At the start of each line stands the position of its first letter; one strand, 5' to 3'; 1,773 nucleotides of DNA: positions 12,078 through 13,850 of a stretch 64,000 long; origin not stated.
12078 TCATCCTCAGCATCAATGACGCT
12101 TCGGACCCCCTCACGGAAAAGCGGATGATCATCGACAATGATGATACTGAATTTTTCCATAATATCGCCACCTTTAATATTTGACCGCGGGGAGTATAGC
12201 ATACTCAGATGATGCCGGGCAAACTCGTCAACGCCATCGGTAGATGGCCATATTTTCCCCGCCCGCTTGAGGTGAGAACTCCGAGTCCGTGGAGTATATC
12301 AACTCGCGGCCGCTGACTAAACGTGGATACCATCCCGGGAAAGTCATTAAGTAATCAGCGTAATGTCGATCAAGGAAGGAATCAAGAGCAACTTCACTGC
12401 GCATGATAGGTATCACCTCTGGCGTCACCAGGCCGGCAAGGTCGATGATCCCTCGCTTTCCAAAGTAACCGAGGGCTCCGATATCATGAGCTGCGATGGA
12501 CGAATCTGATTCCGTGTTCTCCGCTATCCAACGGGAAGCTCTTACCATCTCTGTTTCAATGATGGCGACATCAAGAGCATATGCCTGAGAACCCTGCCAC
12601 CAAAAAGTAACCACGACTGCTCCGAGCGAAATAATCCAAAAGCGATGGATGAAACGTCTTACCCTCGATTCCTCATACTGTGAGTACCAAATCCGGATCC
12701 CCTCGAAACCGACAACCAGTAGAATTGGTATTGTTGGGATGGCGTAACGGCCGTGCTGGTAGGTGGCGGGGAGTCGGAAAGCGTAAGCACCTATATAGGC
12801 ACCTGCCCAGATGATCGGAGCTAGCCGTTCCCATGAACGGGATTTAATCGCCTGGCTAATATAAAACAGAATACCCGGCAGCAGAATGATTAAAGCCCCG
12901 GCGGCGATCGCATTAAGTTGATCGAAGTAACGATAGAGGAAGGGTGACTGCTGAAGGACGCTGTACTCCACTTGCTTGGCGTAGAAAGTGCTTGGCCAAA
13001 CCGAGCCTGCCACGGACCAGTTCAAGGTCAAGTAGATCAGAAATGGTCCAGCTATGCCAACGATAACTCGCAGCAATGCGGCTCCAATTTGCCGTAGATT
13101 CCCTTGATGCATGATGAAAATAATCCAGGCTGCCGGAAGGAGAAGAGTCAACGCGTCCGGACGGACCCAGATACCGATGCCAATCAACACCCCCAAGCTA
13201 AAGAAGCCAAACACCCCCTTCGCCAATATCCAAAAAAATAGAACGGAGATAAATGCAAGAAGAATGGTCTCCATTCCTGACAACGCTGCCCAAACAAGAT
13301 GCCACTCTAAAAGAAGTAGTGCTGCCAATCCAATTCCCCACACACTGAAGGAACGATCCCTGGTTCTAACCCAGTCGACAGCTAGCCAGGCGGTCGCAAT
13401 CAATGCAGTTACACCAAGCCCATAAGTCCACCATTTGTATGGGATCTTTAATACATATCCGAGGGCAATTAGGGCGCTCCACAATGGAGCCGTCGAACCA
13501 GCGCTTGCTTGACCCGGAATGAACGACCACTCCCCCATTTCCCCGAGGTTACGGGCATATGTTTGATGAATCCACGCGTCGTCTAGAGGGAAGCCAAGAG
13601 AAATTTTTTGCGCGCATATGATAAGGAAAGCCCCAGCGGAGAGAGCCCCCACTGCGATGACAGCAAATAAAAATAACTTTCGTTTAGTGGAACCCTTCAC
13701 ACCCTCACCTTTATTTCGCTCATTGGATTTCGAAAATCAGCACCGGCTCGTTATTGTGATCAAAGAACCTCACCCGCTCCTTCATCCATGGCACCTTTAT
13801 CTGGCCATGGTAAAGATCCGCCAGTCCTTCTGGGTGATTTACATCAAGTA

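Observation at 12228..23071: Array of seven consecutive GT-C-like polytopic membrane proteins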

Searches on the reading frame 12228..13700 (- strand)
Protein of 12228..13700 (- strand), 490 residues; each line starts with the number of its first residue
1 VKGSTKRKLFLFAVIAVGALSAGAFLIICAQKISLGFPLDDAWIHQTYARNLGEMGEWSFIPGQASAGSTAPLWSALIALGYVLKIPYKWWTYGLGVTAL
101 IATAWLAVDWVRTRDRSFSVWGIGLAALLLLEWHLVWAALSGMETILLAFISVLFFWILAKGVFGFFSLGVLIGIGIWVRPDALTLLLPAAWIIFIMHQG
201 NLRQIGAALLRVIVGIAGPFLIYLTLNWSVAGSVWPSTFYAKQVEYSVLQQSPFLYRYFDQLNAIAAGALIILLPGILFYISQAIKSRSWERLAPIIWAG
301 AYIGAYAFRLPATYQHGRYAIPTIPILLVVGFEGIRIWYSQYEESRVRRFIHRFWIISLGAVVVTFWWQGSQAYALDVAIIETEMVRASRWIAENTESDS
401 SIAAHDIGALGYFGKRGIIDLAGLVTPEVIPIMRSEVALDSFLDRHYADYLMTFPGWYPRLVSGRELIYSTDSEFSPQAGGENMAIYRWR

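Call 4: search_protein_families(library=pfam, proteins=[window:12228-13700:-], max_evalue=0.01)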
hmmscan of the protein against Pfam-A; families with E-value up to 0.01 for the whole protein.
window:12228-13700:- (490 aa): 0 families

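Call 6: search_protein_families(library=ncbifam, proteins=[window:12228-13700:-], max_evalue=0.01)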
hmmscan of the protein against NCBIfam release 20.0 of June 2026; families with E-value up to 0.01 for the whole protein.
window:12228-13700:- (490 aa): 1 family
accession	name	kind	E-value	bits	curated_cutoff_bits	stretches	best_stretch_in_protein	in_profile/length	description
NF047440.1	LA3751_2_3_fam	subfamily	9.3e-06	24.7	200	1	78-365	89-380/460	LA_3751/LA_3752 family putative glycosyltransferase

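Call 27: search_solved_structures(query=A2, max_evalue=1, show_alignments=1)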
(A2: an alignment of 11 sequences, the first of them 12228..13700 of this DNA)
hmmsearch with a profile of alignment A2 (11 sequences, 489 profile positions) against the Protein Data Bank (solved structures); distinct sequences matched with E-value up to 1: 0.

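Call 46: find_homologous_proteins(query=window:12228-13700:-, max_evalue=0.001)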
Query window:12228-13700:- (490 aa): 5240 proteins with E <= 0.001 among 8000 candidates; the best 120 are listed.
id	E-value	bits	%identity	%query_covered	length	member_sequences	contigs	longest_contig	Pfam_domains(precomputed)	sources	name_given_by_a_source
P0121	2.3e-293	992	91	100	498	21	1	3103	-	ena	-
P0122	7.4e-289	977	89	100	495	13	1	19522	-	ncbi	-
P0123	2.6e-288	975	89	100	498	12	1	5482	-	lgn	-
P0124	2.9e-285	965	88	100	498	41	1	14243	-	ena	-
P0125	6.3e-278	941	85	100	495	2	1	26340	-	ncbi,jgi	-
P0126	6.5e-268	908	82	100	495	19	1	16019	-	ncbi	-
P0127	2.7e-262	889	79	100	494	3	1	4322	-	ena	-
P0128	1.4e-260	883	80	100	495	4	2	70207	-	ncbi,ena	-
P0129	1.9e-258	876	80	100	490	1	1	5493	-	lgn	-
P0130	3.6e-255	866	78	100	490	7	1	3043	-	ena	-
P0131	6.7e-254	861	78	100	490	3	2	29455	-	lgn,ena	-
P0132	2.8e-252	856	77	100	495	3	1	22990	-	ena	-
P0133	5.7e-251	852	79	98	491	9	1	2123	-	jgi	-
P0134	1.0e-249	848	77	100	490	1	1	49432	-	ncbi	ncbi:MAG: hypothetical protein WBB65_12065 [Anaerolineales bacterium]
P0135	2.3e-248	843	76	100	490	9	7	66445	-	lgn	-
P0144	9.4e-154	531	53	94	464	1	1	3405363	-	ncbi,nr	ncbi:MAG: hypothetical protein JSV37_13235 [Anaerolineaceae bacterium]|nr:MAG: hypothetical protein 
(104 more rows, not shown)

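Call 51: find_encoding_contigs(protein=P0144, flank=10000, max_places=2)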
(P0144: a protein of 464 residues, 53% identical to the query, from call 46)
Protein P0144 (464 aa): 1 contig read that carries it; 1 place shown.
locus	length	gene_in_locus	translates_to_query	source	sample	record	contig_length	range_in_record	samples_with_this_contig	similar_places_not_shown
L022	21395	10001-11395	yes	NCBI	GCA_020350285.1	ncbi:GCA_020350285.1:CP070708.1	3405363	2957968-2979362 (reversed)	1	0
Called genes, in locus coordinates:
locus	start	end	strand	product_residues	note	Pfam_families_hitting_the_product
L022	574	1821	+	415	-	PF00144:Beta-lactamase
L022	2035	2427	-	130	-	PF00072:Response_reg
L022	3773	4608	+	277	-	PF09594:GT87 (weak)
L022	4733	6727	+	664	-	PF13231:PMT_2 (weak), PF26626:DUF8201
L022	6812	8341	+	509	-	PF13231:PMT_2 (weak)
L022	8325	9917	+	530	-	PF13231:PMT_2 (weak)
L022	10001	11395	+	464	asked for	-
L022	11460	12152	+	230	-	PF00072:Response_reg, PF04545:Sigma70_r4 (weak), PF08281:Sigma70_r4_2 (weak), PF00196:GerE, PF13384:HTH_23 (faint), PF13936:HTH_38 (faint)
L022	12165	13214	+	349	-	PF05384:DegS (weak), PF07730:HisKA_3, PF02518:HATPase_c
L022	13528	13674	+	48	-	-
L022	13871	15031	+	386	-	PF16976:RcpC (faint), PF08666:SAF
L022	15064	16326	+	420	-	PF00072:Response_reg, PF01656:CbiA (faint), PF10609:ParA, PF13614:AAA_31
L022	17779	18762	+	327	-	PF00482:T2SSF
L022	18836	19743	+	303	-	PF00482:T2SSF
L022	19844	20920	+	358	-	PF01266:DAO, PF04324:Fer2_BFD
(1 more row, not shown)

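Call 56: find_related_loci(query=A8, collection=metagenome_contigs, flank=10000)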
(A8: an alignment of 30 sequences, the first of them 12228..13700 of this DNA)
Query A8 (490 aa) in metagenome_contigs; peptide patterns used: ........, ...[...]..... (x = any residue, [..] = any of these).
600 stretches matched a pattern (row limit reached: there are more); 582 encode a relative of the query (tblastn E <= 1e-3); the best 80 are kept; 80 distinct loci.
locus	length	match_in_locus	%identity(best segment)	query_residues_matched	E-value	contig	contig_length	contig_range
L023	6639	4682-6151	88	1-490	0e+0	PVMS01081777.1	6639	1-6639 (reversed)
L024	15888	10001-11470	77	1-490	0e+0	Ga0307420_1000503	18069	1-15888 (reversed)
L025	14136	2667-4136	77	1-490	0e+0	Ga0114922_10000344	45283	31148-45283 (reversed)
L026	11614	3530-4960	52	14-490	4e-151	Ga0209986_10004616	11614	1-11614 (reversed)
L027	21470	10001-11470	50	4-490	1e-148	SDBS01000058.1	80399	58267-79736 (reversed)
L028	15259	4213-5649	51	12-490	5e-146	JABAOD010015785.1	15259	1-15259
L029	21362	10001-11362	50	36-489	4e-142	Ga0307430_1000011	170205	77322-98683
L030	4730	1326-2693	54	35-490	1e-143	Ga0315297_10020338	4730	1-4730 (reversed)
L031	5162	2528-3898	50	30-487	6e-141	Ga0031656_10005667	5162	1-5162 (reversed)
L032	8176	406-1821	53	19-490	3e-139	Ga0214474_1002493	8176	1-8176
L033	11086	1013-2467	49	4-490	5e-139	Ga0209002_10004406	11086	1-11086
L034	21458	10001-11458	48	5-489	9e-138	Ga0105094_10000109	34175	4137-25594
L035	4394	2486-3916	51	14-490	2e-140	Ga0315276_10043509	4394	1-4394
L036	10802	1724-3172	46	4-489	4e-136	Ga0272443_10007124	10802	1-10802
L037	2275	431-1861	48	15-490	8e-144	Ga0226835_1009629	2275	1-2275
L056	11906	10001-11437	46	7-487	9e-125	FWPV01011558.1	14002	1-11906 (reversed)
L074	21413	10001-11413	44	21-490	8e-122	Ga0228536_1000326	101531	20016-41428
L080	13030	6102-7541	46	7-489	4e-121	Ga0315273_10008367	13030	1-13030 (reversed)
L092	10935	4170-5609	47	2-489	2e-119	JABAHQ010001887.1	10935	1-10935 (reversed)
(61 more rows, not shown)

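Call 60: predict_structure(alignment_id=A8)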
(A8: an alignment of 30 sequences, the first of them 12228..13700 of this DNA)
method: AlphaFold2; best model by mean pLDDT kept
length: 490 residues; sequences in the alignment: 30
mean_pLDDT: 88.5   pTM: 0.90
mean pLDDT of the five models: 88.5, 88.2, 87.7, 85.5, 84.3
residues with pLDDT >= 90: 319; 70-90: 119; 50-70: 42; < 50: 10
segments of 3 or more residues with pLDDT < 50: 237-241, 311-313
pLDDT, mean of each block of 10 residues (from residue 1): 71 95 97 92 93 92 76 94 97 98 96 78 92 96 94 95 87 94 93 92 96 95 86 59 58 85 87 94 94 95 82 63 96 89 78 89 95 95 96 96 91 91 67 77 93 91 94 91 93
secondary structure, 60 per line:
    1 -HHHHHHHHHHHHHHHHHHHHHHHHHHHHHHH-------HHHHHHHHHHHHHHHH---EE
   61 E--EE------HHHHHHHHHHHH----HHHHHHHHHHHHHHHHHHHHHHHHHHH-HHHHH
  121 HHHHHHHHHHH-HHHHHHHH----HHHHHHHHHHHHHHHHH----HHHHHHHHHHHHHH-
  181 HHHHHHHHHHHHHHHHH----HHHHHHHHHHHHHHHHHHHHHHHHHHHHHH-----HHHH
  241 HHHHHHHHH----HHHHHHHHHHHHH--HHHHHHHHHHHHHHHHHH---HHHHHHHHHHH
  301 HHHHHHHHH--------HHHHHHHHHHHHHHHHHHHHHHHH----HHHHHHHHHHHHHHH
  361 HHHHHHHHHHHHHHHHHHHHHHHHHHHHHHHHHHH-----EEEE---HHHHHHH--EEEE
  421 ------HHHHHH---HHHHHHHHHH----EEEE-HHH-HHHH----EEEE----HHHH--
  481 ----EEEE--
elements in order: H2-32 H40-55 E59-61 H72-83 H88-114 H116-131 H133-140 H145-161 H166-179 H181-197 H202-231 H237-249 H254-266 H269-286 H290-309 H318-341 H346-395 E401-404 H408-414 E417-420 H427-432 H436-445 E450-453 H459-462 E467-470 H475-478 E485-488

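Call 63: fold_search(model_id=the predicted structure, library=pdb)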
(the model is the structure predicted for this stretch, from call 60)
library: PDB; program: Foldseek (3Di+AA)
matches with E <= 10: 348; with E <= 0.001: 25
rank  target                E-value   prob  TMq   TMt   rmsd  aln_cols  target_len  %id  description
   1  6s7t_A                2.6e-08  1.00  0.63  0.46  11.6       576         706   13  Cryo-EM structure of human oligosaccharyltransferase complex OST-B (released 2019-12-18)
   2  8b6l_I                4.6e-08  1.00  0.62  0.46  11.5       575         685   11  Subtomogram average of the human Sec61-TRAP-OSTA-translocon (released 2022-12-07)
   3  6ezn_F                7.1e-08  1.00  0.62  0.49  11.2       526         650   14  Cryo-EM structure of the yeast oligosaccharyltransferase (OST) complex (released 2018-01-17)
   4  8age_A                1.0e-07  1.00  0.65  0.51  10.6       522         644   12  Structure of yeast oligosaccharylransferase complex with acceptor peptide bound (released 2022-12-07)
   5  8agb_A                1.4e-07  1.00  0.59  0.47  12.1       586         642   13  Structure of yeast oligosaccharylransferase complex with lipid-linked oligosaccharide bound (released 2022-12-07)
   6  8agc_A                1.5e-07  1.00  0.66  0.48  11.8       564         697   12  Structure of yeast oligosaccharylransferase complex with lipid-linked oligosaccharide and non-acceptor peptide bound (released 2022-12-07)
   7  8pn9_A                2.7e-07  1.00  0.59  0.46  12.1       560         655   11  Structure of human oligosaccharyltransferase OST-A complex bound to NGI-1 (released 2024-05-08)
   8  7oci_F                3.8e-07  1.00  0.63  0.50  10.2       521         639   12  Cryo-EM structure of yeast Ost6p containing oligosaccharyltransferase complex (released 2022-02-16)
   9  9n9j_I                1.2e-06  1.00  0.58  0.43  12.6       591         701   12  Structure of a GRP94 folding intermediate engaged with a CCDC134- and FKBP11-bound secretory translocon (released 2025-11-19)
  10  5ezm                  2.4e-06  1.00  0.56  0.52  10.5       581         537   13  Crystal Structure of ArnT from Cupriavidus metallidurans in the apo state (released 2016-02-17)
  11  5f15                  6.8e-06  1.00  0.59  0.55   8.5       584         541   13  Crystal Structure of ArnT from Cupriavidus metallidurans bound to Undecaprenyl phosphate (released 2016-02-17)
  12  9dlh                  1.2e-05  1.00  0.57  0.48   6.7       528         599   16  donor substrate analog-bound AftB (released 2025-06-25)
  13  6gxc_A                2.2e-05  1.00  0.52  0.39   9.5       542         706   11  Bacterial oligosaccharyltransferase PglB in complex with an inhibitory peptide and a reactive lipid-linked oligosaccha (released 2018-11-14)
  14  9s6s_A                3.0e-05  1.00  0.54  0.50   8.5       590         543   13  Ternary cryo-EM structure of human ALG9 with Dol25-PP-GlcNAc2Man6, Dol25-P-Man and Fab (released 2026-03-18)
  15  9dlf_C                3.7e-05  1.00  0.55  0.45   7.9       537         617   16  Arabinosyltransferase AftB in complex with Fab_B3 (released 2025-06-25)
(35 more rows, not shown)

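Call 78: search_protein_families(library=pfam, proteins=[L029:3971-4915:+, L029:4912-6402:+, L029:6408-7235:+, L029:7280-8317:+, L074:12567-13748:+, L056:6206-7111:+, L056:5198-6082:+, L056:4211-5188:+, L092:1604-2617:+, L080:828-1967:+], max_evalue=0.001)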
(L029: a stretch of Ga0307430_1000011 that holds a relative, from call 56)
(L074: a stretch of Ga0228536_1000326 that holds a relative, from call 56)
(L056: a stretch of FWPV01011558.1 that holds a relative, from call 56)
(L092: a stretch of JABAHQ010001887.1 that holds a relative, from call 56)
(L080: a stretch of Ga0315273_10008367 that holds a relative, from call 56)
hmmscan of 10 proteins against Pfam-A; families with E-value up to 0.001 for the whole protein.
L029:3971-4915:+ (314 aa): 2 families
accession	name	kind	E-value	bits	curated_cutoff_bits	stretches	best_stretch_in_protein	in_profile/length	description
PF00535.33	Glycos_transf_2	-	1.8e-27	96.7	23.3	1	24-180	1-162/168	Glycosyl transferase family 2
PF13641.12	Glyco_tranf_2_3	-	2.4e-06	28.2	27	1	23-134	3-120/230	Glycosyltransferase like family 2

L029:4912-6402:+ (496 aa): 2 families
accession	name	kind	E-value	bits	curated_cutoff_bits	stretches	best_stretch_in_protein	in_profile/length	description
PF04432.18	FrhB_FdhB_C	-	2.6e-22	79.7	23.3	1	219-380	3-148/150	Coenzyme F420 hydrogenase/dehydrogenase, beta subunit C terminus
PF04422.18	FrhB_FdhB_N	-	7.8e-17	61.6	22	1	134-210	2-77/78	Coenzyme F420 hydrogenase/dehydrogenase, beta subunit N-term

L029:6408-7235:+ (275 aa): 6 families
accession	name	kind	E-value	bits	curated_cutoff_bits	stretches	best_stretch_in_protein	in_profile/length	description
PF13489.12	Methyltransf_23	-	1.5e-16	61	27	1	73-229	14-162/164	Methyltransferase domain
PF08241.18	Methyltransf_11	-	4.9e-16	59.6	21.2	1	85-183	1-95/95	Methyltransferase domain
PF13649.12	Methyltransf_25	-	2.1e-13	51.2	27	1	84-179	1-97/97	Methyltransferase domain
PF01209.24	Ubie_methyltran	-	4.6e-11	42.9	20.1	1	41-182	12-150/233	ubiE/COQ5 methyltransferase family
PF08242.18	Methyltransf_12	-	9.7e-11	42.7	30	1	85-181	1-98/98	Methyltransferase domain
PF13847.12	Methyltransf_31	-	8.8e-09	35.6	27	1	80-194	3-120/145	Methyltransferase domain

L029:7280-8317:+ (345 aa): 1 family
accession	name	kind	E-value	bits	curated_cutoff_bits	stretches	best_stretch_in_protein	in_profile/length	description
PF03706.18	LPG_synthase_TM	-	5.1e-43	148.1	33.4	1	35-324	7-302/302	Lysylphosphatidylglycerol synthase TM region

L074:12567-13748:+ (393 aa): 1 family
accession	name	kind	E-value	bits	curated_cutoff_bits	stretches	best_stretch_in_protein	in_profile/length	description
PF00365.25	PFK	-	2.9e-68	230.7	30.9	1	10-336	2-277/277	Phosphofructokinase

L056:6206-7111:+ (301 aa): 2 families
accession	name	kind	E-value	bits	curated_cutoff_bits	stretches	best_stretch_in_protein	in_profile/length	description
PF00781.29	DAGK_cat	-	1.6e-30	105.7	23.6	1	6-131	2-124/125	Diacylglycerol kinase catalytic domain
PF19279.4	YegS_C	-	5.7e-12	46.1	27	1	144-299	6-157/158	YegS C-terminal NAD kinase beta sandwich-like domain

L056:5198-6082:+ (294 aa): 1 family
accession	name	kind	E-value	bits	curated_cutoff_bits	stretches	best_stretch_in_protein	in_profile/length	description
PF00892.27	EamA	-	1e-39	136.4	28.2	2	148-280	2-132/135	EamA-like transporter family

L056:4211-5188:+ (325 aa): 1 family
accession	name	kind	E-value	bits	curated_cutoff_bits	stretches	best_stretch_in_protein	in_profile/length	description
PF00248.27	Aldo_ket_red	-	2e-82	277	24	1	16-316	2-289/291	Aldo/keto reductase family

L092:1604-2617:+ (337 aa): 1 family
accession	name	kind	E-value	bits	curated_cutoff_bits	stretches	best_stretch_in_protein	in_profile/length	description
PF03706.18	LPG_synthase_TM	-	3.6e-37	128.9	33.4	1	20-291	6-287/302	Lysylphosphatidylglycerol synthase TM region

L080:828-1967:+ (379 aa): 7 families
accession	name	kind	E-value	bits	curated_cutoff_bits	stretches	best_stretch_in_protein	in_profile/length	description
PF00534.26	Glycos_transf_1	-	5.4e-45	153.5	26.4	1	199-357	13-170/172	Glycosyl transferases group 1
PF13692.12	Glyco_trans_1_4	-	1.3e-43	149.1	27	1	203-345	3-142/142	Glycosyl transferases group 1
PF20706.3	GT4-conflict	-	1.1e-16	61.3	26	1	158-371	152-384/385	Family 4 Glycosyltransferase in conflict systems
PF13524.12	Glyco_trans_1_2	-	1.6e-12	48.1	25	1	222-374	8-144/144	Glycosyl transferase-like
PF13439.12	Glyco_transf_4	-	8.5e-12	45.9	28.5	1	15-190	2-169/170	Glycosyltransferase Family 4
PF13579.12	Glyco_trans_4_4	-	1.1e-07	32.8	29.7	1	15-172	1-143/158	Glycosyl transferase 4-like domain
PF22772.2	WsaF_C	-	0.00032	21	27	0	255-340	50-133/133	WsaF, C-terminal domain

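Call 81: search_solved_structures(query=A8, max_evalue=1, show_alignments=1)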
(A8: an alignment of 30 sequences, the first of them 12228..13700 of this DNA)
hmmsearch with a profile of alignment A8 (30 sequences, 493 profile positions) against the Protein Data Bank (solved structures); distinct sequences matched with E-value up to 1: 0.
